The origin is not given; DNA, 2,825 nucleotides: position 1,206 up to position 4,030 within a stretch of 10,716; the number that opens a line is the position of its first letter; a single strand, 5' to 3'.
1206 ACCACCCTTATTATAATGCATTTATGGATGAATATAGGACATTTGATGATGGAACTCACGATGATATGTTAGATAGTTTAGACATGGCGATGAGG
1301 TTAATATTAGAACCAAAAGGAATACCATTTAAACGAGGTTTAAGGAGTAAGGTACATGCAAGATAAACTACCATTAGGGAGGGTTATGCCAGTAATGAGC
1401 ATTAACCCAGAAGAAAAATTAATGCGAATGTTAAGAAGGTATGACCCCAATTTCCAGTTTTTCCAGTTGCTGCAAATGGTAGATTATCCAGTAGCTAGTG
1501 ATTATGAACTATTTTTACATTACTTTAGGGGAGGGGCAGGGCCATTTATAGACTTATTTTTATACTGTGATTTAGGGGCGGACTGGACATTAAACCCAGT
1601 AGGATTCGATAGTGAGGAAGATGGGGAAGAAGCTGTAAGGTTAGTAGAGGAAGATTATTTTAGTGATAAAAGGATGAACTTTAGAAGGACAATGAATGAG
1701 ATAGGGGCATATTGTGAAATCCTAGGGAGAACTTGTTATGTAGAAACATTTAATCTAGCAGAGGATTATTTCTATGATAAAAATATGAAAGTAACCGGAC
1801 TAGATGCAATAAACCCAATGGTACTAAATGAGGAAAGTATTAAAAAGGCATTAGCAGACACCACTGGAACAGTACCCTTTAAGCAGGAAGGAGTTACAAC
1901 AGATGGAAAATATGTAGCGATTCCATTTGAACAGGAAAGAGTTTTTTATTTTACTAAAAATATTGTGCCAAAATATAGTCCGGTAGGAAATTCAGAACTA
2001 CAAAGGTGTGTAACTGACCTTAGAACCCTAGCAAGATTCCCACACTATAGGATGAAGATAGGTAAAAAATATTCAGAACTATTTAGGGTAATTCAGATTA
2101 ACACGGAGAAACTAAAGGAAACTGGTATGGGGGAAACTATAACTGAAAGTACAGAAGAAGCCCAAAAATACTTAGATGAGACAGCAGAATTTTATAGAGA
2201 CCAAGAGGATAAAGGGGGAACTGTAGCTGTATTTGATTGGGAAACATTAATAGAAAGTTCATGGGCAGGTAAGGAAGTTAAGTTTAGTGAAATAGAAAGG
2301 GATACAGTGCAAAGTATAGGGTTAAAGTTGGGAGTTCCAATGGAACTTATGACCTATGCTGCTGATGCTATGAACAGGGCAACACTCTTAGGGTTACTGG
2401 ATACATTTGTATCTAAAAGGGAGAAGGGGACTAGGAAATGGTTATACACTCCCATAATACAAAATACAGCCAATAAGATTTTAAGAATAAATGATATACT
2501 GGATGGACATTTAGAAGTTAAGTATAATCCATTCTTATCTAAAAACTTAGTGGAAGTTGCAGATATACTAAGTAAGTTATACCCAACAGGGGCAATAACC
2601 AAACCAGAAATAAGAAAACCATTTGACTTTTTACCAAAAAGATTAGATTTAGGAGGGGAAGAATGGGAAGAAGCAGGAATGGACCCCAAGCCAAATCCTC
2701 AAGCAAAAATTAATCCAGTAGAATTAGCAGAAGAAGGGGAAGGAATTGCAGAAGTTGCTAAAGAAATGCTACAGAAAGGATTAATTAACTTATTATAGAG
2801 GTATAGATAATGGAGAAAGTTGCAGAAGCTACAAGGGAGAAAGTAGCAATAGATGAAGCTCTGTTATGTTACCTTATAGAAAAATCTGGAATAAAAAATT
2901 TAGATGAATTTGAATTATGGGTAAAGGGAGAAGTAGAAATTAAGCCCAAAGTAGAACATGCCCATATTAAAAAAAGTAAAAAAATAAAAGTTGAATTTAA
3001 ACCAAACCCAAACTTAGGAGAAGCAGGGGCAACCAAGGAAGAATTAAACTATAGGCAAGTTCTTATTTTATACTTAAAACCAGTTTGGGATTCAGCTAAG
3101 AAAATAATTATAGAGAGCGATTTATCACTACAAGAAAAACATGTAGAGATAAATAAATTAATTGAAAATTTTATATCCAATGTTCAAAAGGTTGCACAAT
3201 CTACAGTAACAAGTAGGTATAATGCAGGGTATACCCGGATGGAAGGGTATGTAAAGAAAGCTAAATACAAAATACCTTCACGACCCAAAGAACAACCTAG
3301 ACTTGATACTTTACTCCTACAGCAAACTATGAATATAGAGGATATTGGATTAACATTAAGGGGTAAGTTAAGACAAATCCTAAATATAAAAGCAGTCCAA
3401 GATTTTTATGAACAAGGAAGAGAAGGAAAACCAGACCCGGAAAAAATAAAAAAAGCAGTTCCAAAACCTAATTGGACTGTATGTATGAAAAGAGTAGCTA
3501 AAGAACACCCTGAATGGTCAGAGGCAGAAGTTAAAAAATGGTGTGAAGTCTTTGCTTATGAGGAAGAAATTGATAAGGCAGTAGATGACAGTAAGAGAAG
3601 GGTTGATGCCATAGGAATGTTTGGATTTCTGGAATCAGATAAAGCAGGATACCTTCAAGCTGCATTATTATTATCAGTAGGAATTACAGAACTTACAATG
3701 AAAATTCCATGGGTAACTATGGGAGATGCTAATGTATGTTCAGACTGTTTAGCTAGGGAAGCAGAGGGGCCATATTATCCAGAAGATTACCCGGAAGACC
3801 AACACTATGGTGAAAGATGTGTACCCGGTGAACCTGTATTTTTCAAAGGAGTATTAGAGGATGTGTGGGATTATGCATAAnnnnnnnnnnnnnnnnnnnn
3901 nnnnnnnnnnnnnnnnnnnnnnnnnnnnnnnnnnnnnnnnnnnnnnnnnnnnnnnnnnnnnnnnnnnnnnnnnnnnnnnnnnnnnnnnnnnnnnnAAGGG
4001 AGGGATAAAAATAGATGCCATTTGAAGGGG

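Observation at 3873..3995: Unannotated 40-aa zinc-ribbon ORF embedded between the MuF-like gene and the protease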

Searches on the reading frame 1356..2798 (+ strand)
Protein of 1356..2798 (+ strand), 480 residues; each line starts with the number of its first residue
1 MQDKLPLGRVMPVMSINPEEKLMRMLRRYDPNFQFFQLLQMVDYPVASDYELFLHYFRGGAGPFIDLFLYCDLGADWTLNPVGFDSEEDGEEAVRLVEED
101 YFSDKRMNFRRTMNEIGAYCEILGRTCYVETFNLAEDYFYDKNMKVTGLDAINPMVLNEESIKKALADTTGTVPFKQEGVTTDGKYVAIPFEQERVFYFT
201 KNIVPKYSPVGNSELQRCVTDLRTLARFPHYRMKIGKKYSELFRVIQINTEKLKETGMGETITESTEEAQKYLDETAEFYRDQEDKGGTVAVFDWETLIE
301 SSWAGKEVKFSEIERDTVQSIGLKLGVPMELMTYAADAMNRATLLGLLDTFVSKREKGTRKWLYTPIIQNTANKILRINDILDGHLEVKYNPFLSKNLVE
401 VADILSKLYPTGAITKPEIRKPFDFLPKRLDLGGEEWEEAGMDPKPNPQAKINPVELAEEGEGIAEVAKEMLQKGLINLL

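Call 5: search_protein_families(library=pfam, proteins=[window:1356-2798:+], max_evalue=0.1)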
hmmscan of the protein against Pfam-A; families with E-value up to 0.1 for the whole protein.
window:1356-2798:+ (480 aa): 0 families

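Call 31: search_protein_families(library=phrogs, proteins=[window:1356-2795:+], max_evalue=1)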
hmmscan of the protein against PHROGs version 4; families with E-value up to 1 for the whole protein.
window:1356-2795:+ (480 aa): 1 family
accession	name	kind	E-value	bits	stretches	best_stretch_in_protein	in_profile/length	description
phrog_28763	-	unknown function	0.34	12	1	97-172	9-84/132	-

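Call 60: search_protein_families(library=ncbifam, proteins=[window:1356-2795:+], max_evalue=1)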
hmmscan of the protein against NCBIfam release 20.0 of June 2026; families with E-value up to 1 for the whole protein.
window:1356-2795:+ (480 aa): 1 family
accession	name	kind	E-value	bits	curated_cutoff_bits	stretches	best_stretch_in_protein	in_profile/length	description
NF007839.0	PRK10551.1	equivalog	0.18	10.3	461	1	282-400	178-291/518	cyclic di-GMP phosphodiesterase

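Call 80: find_related_loci(query=A5, collection=genome_contigs, flank=8000)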
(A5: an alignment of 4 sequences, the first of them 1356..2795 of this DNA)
Query A5 (480 aa) in genome_contigs; peptide patterns used: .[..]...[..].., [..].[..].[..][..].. (x = any residue, [..] = any of these).
199 stretches matched a pattern, but none encodes a relative of the query by tblastn (E <= 1e-3).

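Call 81: find_related_loci(query=A5, collection=viral_contigs, flank=8000)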
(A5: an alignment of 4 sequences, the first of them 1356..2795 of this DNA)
Query A5 (480 aa) in viral_contigs; peptide patterns used: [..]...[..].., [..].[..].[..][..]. (x = any residue, [..] = any of these).
537 stretches matched a pattern; 2 encode a relative of the query (tblastn E <= 1e-3); 2 distinct loci.
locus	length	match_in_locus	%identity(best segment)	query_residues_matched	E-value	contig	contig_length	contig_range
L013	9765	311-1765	81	1-480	0e+0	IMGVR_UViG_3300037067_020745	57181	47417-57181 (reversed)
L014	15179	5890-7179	44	11-445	2e-125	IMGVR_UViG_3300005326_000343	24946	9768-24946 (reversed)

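Call 84: search_protein_families(library=pfam, proteins=[L014:10933-12729:+, L014:13196-14083:+, L014:14155-14646:+, L014:7319-8128:+, L014:8306-8662:-, L014:9082-9393:-, L014:9401-9817:-, L014:9821-10114:-, L014:10267-10659:-, L014:8662-8910:-], max_evalue=0.01)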
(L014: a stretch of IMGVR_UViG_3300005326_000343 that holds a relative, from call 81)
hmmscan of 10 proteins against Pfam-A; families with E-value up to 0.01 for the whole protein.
L014:10933-12729:+ (599 aa): 0 families

L014:13196-14083:+ (296 aa): 2 families
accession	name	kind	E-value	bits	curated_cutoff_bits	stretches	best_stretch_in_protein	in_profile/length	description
PF04454.18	Linocin_M18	-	1.7e-13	50.9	24.3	1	72-236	69-222/253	Encapsulating protein for peroxidase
PF09950.15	Major_capside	-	0.0019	18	26.8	1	58-191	7-146/251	Major capsid protein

L014:14155-14646:+ (164 aa): 0 families

L014:7319-8128:+ (270 aa): 0 families

L014:8306-8662:- (118 aa): 0 families

L014:9082-9393:- (103 aa): 0 families

L014:9401-9817:- (138 aa): 0 families

L014:9821-10114:- (97 aa): 0 families

L014:10267-10659:- (130 aa): 0 families

L014:8662-8910:- (82 aa): 0 families

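Call 91: search_protein_families(library=pfam, proteins=[L014:271-822:+, L014:1318-1794:+, L014:1807-2271:+, L014:3058-3408:+, L014:3754-4308:+], max_evalue=0.01)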
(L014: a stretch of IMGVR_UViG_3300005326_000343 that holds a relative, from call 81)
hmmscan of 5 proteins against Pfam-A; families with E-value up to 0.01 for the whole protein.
L014:271-822:+ (184 aa): 2 families
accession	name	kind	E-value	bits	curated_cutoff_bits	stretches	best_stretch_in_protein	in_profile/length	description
PF01555.25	N6_N4_Mtase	-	9.1e-24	85.1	26.7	1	5-151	77-220/221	DNA methylase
PF03602.21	Cons_hypoth95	-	7.7e-06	26.1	24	1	84-176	13-107/182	Conserved hypothetical protein 95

L014:1318-1794:+ (159 aa): 0 families

L014:1807-2271:+ (155 aa): 1 family
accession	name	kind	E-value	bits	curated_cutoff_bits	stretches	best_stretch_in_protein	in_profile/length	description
PF02009.21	RIFIN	-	0.0047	17.3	32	1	40-154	180-298/327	Rifin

L014:3058-3408:+ (117 aa): 0 families

L014:3754-4308:+ (185 aa): 1 family
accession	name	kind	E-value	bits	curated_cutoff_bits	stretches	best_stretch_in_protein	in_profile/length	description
PF08876.17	DUF1836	-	0.0084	16.6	27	0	40-78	30-66/105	Domain of unknown function (DUF1836)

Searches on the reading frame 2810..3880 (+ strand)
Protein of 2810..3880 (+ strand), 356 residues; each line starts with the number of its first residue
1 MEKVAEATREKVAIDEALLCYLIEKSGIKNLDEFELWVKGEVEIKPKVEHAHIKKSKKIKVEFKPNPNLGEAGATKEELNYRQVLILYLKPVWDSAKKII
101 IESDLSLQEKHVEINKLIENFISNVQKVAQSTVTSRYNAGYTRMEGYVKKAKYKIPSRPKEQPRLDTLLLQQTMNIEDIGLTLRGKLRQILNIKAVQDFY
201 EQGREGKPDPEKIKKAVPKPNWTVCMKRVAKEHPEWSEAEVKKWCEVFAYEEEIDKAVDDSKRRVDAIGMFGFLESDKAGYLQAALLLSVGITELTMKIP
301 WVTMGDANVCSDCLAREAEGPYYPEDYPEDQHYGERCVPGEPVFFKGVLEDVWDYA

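Call 5: search_protein_families(library=pfam, proteins=[window:2810-3880:+], max_evalue=0.1)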
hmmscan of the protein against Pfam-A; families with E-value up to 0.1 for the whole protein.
window:2810-3880:+ (356 aa): 0 families

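Call 7: find_related_loci(query=window:2810-3880:+, collection=viral_contigs, flank=6000)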
Query window:2810-3880:+ (356 aa) in viral_contigs; peptide patterns used: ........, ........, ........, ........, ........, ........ (x = any residue, [..] = any of these).
10 stretches matched a pattern; 1 encode a relative of the query (tblastn E <= 1e-3); 1 distinct loci.
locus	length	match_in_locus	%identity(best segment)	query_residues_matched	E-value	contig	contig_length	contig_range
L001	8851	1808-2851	78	11-356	0e+0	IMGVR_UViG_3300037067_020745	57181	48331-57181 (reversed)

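Call 17: find_homologous_proteins(query=window:2810-3880:+, max_evalue=0.001)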
Query window:2810-3880:+ (356 aa): 4 proteins with E <= 0.001 among 4618 candidates.
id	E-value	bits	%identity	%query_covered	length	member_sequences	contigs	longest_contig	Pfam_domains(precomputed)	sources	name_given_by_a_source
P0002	2.0e-237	805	100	100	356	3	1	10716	-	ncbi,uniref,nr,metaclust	ncbi:MAG: hypothetical protein AMQ22_01227 [Candidatus Methanofastidiosum methylothiophilum]|uniref:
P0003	2.3e-185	634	77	100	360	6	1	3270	-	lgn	-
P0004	2.1e-160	552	81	81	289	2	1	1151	-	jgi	jgi:hypothetical protein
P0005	2.4e-52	197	40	79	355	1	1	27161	-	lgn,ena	-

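Call 18: find_encoding_contigs(protein=P0005, flank=8000)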
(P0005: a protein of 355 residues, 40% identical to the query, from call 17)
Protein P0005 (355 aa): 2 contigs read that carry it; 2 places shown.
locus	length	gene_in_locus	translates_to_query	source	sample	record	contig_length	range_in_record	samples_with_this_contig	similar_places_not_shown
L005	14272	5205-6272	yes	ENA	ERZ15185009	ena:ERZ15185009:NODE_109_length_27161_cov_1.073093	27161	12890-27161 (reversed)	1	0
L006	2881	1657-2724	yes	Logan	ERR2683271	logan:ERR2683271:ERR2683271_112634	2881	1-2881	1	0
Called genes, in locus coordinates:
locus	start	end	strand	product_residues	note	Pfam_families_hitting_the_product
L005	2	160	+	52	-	?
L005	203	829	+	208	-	PF08271:Zn_Ribbon_TF (weak)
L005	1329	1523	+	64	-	-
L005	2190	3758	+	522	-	PF03237:Terminase_6N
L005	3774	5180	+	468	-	-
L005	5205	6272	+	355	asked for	-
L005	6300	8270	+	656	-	-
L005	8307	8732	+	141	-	-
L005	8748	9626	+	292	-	PF04454:Linocin_M18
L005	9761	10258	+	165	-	-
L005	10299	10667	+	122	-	-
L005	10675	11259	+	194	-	-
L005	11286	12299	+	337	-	-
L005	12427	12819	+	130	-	-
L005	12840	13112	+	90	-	-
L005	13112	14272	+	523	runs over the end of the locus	-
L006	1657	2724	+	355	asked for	-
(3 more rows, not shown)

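Call 19: find_encoding_contigs(protein=P0003, flank=4000)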
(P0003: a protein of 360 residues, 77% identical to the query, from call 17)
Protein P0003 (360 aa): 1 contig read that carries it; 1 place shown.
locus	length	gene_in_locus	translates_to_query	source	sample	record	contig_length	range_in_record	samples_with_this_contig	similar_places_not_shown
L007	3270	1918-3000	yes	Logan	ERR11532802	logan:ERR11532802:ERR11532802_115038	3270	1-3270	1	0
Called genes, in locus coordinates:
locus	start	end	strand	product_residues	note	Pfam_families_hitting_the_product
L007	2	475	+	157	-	?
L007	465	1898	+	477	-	-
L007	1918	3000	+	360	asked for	-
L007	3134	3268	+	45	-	?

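Call 23: find_related_loci(query=A1, collection=genome_contigs, flank=6000)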
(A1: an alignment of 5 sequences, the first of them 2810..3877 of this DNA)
Query A1 (356 aa) in genome_contigs; peptide patterns used: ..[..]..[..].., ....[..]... (x = any residue, [..] = any of these).
49 stretches matched a pattern, but none encodes a relative of the query by tblastn (E <= 1e-3).

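Call 24: find_related_loci(query=A1, collection=viral_contigs, flank=6000)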
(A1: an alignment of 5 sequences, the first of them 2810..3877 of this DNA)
Query A1 (356 aa) in viral_contigs; peptide patterns used: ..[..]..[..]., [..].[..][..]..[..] (x = any residue, [..] = any of these).
50 stretches matched a pattern; 1 encode a relative of the query (tblastn E <= 1e-3); 1 distinct loci.
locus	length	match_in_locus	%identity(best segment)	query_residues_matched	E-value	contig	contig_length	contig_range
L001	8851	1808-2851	78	11-356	0e+0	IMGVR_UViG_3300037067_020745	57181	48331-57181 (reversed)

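Call 31: search_protein_families(library=phrogs, proteins=[window:2810-3877:+], max_evalue=1)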
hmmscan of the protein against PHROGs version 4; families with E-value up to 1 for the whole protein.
window:2810-3877:+ (356 aa): 3 families
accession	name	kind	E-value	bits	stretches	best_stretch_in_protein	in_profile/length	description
phrog_32135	-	unknown function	1e-05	26.5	1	298-343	128-172/219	-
phrog_25671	-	unknown function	0.087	14.1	1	74-121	2-49/89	-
phrog_27031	-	unknown function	0.35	12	1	237-255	89-107/112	-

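Call 60: search_protein_families(library=ncbifam, proteins=[window:2810-3877:+, L005:5205-6269:+], max_evalue=1)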
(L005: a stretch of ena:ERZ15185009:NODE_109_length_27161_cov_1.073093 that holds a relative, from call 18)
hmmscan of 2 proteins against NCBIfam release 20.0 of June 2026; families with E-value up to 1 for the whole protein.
window:2810-3877:+ (356 aa): 0 families

L005:5205-6269:+ (355 aa): 1 family
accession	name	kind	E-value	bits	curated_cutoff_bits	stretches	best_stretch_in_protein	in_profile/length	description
NF001054.0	PRK00117.2-1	equivalog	0.061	13.4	189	1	88-165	30-109/154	recombination regulator RecX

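Call 61: search_dna_similar(query=window:2810-3877:+, collection=phages, mode=protein, max_evalue=0.01, max_rows=15)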
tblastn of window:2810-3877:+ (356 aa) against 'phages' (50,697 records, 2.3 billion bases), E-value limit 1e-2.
No match.

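Call 72: predict_structure(alignment_id=A4)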
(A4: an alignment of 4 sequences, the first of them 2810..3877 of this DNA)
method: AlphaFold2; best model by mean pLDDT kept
length: 356 residues; sequences in the alignment: 4
mean_pLDDT: 45.6   pTM: 0.42
mean pLDDT of the five models: 45.6, 44.4, 44.3, 42.4, 38.9
residues with pLDDT >= 90: 0; 70-90: 33; 50-70: 103; < 50: 220
segments of 3 or more residues with pLDDT < 50: 1-28, 30-40, 42-84, 145-148, 153-156, 203-222, 247-287, 293-356
pLDDT, mean of each block of 10 residues (from residue 1): 24 32 44 44 40 27 24 38 52 71 75 76 68 58 52 50 57 58 58 55 42 34 58 76 51 28 24 32 47 46 31 35 33 32 32 33
secondary structure, 60 per line:
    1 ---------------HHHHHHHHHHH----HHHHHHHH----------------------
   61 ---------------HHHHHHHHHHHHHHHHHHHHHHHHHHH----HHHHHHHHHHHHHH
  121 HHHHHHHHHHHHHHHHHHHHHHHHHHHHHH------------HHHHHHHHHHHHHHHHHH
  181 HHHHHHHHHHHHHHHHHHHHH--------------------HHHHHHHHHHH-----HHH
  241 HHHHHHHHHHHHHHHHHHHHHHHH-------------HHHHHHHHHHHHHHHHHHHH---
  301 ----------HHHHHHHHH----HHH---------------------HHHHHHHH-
elements in order: H16-26 H31-38 H76-102 H107-150 H163-201 H222-232 H238-264 H278-297 H311-319 H348-355

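Call 75: search_protein_families(library=pfam, proteins=[L005:9761-10255:+], max_evalue=10)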
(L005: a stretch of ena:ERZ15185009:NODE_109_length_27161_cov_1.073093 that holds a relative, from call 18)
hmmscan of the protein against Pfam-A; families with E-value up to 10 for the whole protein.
L005:9761-10255:+ (165 aa): 4 families
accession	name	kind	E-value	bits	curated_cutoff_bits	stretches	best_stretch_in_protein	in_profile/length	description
PF07282.18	Cas12f1-like_TNB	-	0.16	12.6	26.3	1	23-76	13-48/60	Cas12f1-like, TNB domain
PF13717.11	Zn_ribbon_4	-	0.2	12.1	30.3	1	33-49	20-36/36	zinc-ribbon domain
PF20097.4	DUF6487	-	0.5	11.3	24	1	22-77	15-61/67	Domain of unknown function (DUF6487)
PF00569.23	ZZ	-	0.57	10.5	21.4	1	65-83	1-19/45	Zinc finger, ZZ type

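Call 91: search_protein_families(library=pfam, proteins=[L005:203-826:+, L005:1329-1520:+], max_evalue=0.01)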
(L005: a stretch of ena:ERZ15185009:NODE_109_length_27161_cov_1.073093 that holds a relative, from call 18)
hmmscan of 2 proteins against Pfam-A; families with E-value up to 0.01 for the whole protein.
L005:203-826:+ (208 aa): 4 families
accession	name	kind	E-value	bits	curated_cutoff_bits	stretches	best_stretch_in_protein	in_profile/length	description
PF08271.17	Zn_Ribbon_TF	-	1e-07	31.8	29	1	23-55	3-34/43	TFIIB zinc-binding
PF07191.17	Zn_ribbon_6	-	0.00034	21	25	1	20-56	29-65/67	Double zinc ribbon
PF14354.12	Lar_restr_allev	-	0.004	17.8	28.6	0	23-48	6-33/58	Restriction alleviation protein Lar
PF11337.13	DUF3139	-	0.0075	17.3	27.3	0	55-109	23-74/83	Protein of unknown function (DUF3139)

L005:1329-1520:+ (64 aa): 0 families
